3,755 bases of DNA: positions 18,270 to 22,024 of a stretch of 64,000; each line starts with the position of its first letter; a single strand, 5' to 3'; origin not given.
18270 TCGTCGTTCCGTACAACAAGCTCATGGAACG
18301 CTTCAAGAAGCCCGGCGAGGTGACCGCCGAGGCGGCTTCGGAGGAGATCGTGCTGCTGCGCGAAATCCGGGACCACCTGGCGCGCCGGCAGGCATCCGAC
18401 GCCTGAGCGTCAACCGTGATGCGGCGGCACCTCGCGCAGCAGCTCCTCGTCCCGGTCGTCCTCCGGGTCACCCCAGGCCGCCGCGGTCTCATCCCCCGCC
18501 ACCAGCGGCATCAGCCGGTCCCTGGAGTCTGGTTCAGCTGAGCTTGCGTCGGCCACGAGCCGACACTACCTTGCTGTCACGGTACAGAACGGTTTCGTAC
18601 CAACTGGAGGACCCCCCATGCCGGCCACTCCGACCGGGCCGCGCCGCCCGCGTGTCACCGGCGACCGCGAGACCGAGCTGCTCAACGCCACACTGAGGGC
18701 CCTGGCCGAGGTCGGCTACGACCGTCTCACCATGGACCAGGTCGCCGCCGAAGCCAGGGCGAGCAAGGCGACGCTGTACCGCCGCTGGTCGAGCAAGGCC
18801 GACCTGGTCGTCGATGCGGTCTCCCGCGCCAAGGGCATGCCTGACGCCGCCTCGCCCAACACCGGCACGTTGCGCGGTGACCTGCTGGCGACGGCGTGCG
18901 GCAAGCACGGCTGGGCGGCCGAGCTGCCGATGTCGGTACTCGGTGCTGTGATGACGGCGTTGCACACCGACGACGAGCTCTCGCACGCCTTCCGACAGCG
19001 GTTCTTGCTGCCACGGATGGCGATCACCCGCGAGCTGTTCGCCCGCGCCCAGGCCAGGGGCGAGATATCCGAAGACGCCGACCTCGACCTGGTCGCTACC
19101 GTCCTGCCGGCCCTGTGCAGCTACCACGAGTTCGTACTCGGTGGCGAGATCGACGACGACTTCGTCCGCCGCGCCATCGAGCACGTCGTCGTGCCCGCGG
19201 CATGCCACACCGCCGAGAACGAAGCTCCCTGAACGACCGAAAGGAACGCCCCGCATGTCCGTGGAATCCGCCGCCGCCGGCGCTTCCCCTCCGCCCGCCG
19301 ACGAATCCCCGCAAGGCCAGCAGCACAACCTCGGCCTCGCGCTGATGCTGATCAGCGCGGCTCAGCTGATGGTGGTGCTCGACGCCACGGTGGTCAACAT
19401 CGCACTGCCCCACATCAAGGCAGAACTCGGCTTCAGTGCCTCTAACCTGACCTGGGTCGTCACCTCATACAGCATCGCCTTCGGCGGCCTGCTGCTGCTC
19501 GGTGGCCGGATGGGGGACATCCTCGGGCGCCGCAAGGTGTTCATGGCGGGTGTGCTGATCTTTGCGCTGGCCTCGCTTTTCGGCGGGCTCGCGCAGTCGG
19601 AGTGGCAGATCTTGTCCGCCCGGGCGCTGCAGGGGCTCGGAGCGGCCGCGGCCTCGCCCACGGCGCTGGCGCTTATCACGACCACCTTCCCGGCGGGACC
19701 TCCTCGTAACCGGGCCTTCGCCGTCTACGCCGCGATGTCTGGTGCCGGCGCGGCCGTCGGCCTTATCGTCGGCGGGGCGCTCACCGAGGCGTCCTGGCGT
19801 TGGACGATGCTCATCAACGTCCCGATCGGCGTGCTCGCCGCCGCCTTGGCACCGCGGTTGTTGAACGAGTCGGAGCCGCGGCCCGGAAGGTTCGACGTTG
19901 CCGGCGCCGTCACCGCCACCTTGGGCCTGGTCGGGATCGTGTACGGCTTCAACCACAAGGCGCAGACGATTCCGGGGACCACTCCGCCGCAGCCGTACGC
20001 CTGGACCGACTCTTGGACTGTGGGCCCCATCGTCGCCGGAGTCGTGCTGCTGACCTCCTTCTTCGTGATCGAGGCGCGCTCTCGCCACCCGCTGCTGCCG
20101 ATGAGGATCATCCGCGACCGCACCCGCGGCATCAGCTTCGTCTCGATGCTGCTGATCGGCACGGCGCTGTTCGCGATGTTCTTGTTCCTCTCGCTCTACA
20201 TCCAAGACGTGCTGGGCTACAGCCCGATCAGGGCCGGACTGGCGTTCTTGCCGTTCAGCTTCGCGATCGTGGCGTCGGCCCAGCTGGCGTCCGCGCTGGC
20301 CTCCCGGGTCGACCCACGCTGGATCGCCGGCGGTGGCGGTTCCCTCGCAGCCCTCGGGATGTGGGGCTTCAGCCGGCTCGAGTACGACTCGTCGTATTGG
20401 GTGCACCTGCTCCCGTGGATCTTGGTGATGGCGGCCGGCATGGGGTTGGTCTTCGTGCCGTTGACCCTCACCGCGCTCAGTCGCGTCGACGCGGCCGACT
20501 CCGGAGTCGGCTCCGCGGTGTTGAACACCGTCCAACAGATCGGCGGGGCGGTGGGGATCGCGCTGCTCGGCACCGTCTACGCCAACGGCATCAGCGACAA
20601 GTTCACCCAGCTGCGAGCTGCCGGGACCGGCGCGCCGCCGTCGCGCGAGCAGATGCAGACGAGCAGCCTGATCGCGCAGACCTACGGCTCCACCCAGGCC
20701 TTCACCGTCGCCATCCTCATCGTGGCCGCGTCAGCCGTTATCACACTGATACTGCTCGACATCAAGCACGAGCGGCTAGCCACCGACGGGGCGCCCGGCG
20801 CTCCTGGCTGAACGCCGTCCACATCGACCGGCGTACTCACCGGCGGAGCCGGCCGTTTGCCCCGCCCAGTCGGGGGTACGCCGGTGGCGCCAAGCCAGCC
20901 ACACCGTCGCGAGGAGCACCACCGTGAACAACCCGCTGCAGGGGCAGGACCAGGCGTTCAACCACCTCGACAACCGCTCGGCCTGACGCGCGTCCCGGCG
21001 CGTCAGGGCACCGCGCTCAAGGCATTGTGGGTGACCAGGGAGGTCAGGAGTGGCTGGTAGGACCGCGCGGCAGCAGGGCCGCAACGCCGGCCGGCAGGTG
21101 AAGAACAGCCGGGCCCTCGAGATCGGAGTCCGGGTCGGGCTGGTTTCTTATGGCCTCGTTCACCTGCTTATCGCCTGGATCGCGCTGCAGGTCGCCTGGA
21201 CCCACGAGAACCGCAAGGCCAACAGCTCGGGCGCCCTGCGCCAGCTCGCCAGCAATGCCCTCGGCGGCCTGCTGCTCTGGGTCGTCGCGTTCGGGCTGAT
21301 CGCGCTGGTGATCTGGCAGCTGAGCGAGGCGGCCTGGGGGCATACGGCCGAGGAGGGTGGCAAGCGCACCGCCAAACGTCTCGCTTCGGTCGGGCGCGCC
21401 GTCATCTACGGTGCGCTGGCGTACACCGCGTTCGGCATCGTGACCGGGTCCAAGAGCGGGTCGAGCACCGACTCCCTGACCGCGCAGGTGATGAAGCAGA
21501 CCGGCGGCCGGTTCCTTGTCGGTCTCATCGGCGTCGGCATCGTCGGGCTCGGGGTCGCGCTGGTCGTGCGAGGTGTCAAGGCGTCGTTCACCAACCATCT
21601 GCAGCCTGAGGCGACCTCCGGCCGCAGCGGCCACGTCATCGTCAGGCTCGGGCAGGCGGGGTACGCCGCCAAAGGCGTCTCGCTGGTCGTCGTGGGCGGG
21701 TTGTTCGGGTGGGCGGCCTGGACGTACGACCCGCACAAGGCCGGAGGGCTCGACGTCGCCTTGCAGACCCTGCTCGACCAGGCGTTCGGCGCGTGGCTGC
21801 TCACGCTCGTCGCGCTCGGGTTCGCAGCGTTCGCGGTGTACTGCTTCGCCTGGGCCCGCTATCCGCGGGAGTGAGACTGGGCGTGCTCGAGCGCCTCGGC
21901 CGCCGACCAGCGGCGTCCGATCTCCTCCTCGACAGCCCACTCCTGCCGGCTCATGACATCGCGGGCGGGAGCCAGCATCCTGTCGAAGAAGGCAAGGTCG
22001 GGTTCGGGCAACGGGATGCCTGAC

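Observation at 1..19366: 19.4-kb perfect palindrome with no spacer duplicates ten ordinary genes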

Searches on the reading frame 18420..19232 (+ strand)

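Call 7: search_protein_families(library=pfam, proteins=[window:18420-19232:+], max_evalue=0.01)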
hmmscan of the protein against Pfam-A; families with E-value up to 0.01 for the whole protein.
window:18420-19232:+ (270 aa): 2 families
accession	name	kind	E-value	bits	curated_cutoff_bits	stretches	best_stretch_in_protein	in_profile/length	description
PF16859.10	TetR_C_11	-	6.8e-25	88.1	32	1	146-256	2-113/113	Tetracyclin repressor-like, C-terminal domain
PF00440.29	TetR_N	-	2.3e-14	53.3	24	1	87-131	1-45/47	Bacterial regulatory proteins, tetR family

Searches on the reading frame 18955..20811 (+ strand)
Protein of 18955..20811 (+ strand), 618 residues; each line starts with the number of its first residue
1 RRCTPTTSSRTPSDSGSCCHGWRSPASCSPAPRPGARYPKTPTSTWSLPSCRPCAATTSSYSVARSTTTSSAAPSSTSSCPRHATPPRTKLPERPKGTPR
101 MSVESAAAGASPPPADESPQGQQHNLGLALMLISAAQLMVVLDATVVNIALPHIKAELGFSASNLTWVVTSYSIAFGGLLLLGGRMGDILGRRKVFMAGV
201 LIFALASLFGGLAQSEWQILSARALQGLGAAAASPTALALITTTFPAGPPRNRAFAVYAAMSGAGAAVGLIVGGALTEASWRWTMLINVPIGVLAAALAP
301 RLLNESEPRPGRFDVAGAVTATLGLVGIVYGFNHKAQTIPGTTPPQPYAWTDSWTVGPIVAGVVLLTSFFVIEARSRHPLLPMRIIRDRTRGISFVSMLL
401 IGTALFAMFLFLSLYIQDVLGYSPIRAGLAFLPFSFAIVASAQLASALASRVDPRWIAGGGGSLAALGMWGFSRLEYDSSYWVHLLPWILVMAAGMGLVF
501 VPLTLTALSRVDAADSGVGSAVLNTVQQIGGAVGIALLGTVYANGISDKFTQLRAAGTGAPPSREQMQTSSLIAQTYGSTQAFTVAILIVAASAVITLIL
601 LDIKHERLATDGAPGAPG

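Call 7: search_protein_families(library=pfam, proteins=[window:18955-20811:+], max_evalue=0.01)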
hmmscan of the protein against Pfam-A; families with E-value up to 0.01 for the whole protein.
window:18955-20811:+ (618 aa): 3 families
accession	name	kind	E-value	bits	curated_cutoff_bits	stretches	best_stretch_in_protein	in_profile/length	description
PF07690.21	MFS_1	-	2.1e-54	185.2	33.4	1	134-534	2-346/347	Major Facilitator Superfamily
PF00083.30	Sugar_tr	-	6.2e-07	29.1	22.3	1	153-298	36-187/452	Sugar (and other) transporter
PF12832.13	MFS_1_like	-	0.0089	15.6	25.2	1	156-278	240-363/373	MFS_1 like family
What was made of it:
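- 19255..20811 (+): MFS transporter gene. The outer edge of the palindrome (19366) falls 112 nt inside it, so the left-arm copy (1..112, minus strand) is a truncated fragment. Call 7: PF07690, E=2e-54.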

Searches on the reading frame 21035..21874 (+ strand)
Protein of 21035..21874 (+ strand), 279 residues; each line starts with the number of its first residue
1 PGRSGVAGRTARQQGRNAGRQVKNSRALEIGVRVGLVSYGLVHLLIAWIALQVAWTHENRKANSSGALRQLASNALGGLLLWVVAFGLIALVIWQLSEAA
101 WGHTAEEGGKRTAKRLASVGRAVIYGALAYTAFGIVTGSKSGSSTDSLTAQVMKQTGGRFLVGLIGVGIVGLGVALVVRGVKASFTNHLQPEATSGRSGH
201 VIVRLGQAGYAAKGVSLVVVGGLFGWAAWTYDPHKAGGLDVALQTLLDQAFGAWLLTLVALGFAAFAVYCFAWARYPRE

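Call 7: search_protein_families(library=pfam, proteins=[window:21035-21874:+], max_evalue=0.01)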
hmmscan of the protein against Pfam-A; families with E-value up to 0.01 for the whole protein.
window:21035-21874:+ (279 aa): 1 family
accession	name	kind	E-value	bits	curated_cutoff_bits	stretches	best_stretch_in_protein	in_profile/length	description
PF06724.16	DUF1206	-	8.6e-52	173.5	26.2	3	208-276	1-69/70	Domain of Unknown Function (DUF1206)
